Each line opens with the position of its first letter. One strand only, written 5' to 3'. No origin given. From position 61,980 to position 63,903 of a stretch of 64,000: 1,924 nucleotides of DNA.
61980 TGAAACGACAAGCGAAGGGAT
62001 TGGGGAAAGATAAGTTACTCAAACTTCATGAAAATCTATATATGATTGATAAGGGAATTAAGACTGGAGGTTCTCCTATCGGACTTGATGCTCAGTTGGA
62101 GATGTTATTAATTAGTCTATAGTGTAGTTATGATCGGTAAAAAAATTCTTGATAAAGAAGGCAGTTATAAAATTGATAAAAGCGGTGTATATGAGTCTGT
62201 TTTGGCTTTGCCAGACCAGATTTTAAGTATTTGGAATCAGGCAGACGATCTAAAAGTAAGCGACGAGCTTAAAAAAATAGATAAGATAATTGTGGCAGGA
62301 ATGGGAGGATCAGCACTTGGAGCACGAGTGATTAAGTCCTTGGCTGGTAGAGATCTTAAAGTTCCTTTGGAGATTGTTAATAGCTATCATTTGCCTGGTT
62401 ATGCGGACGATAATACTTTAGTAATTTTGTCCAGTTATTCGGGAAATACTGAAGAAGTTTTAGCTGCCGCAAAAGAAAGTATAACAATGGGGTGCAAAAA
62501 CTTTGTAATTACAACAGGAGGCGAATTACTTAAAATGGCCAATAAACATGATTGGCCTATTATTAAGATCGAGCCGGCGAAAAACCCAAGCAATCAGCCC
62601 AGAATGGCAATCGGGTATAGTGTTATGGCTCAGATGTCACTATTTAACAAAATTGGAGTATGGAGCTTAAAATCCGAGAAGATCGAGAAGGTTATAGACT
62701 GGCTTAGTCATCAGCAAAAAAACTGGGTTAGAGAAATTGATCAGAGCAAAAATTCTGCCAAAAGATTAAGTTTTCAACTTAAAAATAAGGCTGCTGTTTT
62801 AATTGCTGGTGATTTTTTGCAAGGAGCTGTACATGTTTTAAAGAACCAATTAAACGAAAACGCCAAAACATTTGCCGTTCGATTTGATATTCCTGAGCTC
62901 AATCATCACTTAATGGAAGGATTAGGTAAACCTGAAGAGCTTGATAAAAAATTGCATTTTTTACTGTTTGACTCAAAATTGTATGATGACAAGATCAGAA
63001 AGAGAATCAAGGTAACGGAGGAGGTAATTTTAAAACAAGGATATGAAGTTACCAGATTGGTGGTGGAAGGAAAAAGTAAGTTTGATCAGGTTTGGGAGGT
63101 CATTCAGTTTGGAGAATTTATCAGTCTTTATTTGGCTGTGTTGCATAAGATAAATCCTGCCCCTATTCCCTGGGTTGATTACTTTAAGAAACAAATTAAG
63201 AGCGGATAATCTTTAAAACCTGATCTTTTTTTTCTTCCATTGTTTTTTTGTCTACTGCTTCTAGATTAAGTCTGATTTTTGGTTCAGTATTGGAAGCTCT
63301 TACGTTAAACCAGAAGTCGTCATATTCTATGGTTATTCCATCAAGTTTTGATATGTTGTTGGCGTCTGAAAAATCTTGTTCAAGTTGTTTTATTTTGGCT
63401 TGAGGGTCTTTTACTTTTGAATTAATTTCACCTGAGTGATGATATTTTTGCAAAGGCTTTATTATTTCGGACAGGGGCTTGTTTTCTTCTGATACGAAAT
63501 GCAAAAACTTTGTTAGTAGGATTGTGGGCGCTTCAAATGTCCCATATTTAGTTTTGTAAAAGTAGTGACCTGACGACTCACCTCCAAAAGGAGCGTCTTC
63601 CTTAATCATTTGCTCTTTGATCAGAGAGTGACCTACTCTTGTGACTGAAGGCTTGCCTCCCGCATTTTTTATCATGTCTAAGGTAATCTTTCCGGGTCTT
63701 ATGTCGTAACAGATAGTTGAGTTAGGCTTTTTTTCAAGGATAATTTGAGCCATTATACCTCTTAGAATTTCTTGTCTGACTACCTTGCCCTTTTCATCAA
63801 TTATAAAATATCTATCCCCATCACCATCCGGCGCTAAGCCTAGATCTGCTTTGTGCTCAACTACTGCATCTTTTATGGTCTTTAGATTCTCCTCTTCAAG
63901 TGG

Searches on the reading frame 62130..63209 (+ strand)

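Call 3: search_protein_families(library=pfam, proteins=[window:62130-63209:+], max_evalue=1)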
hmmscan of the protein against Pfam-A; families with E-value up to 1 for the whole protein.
window:62130-63209:+ (359 aa): 3 families
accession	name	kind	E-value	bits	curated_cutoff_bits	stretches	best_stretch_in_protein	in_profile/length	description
PF10432.14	bact-PGI_C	-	2.8e-33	115.4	24.5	1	207-355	2-150/151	Bacterial phospho-glucose isomerase C-terminal SIS domain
PF01380.27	SIS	-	0.00014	22.1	25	1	47-172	2-125/131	SIS domain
PF04816.18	TrmK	-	0.022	14.7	27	1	36-62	53-79/205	tRNA (adenine(22)-N(1))-methyltransferase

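Call 4: search_protein_families(library=ncbifam, proteins=[window:62130-63209:+], max_evalue=1)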
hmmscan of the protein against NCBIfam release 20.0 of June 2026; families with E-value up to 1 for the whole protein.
window:62130-63209:+ (359 aa): 15 families
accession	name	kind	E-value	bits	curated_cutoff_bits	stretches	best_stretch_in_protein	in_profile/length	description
NF006425.0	PRK08674.1-5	equivalog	2.7e-80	270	471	1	9-357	8-354/358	bifunctional phosphoglucose/phosphomannose isomerase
NF006426.0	PRK08674.1-6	subfamily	1.4e-75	254.4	295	1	13-357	9-350/354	bifunctional phosphoglucose/phosphomannose isomerase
TIGR02128.1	G6PI_arch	equivalog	1.9e-57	194.5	213.9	1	40-356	11-307/308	bifunctional phosphoglucose/phosphomannose isomerase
NF006423.0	PRK08674.1-2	equivalog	4.3e-56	190.1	254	1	36-357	12-317/317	bifunctional phosphoglucose/phosphomannose isomerase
NF006424.0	PRK08674.1-3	equivalog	4.5e-54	184.2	730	1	14-356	14-352/355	bifunctional phosphoglucose/phosphomannose isomerase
NF006422.0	PRK08674.1-1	subfamily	4.6e-29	101.8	317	1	37-355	14-294/302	bifunctional phosphoglucose/phosphomannose isomerase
TIGR03127.2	RuMP_HxlB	equivalog_domain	1e-05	25.5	160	1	33-150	13-126/178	6-phospho-3-hexuloisomerase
NF003016.0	PRK03868.1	equivalog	1.8e-05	23.8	487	1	27-147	37-172/410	glucose-6-phosphate isomerase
NF041755.1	RuMP_HxlAB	equivalog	3.2e-05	23.1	500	1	23-137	219-333/391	bifunctional 3-hexulose-6-phosphate synthase/6-phospho-3-hexuloisomerase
NF001484.0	PRK00331.1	subfamily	6.4e-05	21.5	381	1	41-128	277-367/601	isomerizing glutamine--fructose-6-phosphate transaminase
TIGR01135.1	glmS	equivalog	0.00094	17.8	418.05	1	30-128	267-372/607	glutamine--fructose-6-phosphate transaminase (isomerizing)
NF008590.0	PRK11557.1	equivalog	0.0067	15.9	355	1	45-129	127-214/282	MurR/RpiR family transcriptional regulator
NF007080.0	PRK09533.1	equivalog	0.0088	13.9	712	1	47-110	453-524/949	bifunctional transaldolase/phosoglucose isomerase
NF001211.0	PRK00179.1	equivalog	0.02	13.4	492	1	12-115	107-220/544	glucose-6-phosphate isomerase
NF006210.0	PRK08335.1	equivalog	0.042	13.1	339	0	92-117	107-132/275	translation initiation factor IF-2B subunit alpha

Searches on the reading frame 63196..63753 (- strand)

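Call 3: search_protein_families(library=pfam, proteins=[window:63196-63753:-], max_evalue=1)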
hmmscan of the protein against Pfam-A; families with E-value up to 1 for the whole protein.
window:63196-63753:- (185 aa): 2 families
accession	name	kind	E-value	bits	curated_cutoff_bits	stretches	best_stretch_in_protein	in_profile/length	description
PF02880.22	PGM_PMM_III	-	6.7e-15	55.7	20.7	1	5-104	13-115/115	Phosphoglucomutase/phosphomannomutase, alpha/beta/alpha domain III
PF00408.26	PGM_PMM_IV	-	7.1e-14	52.1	23.1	1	109-181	1-67/68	Phosphoglucomutase/phosphomannomutase, C-terminal domain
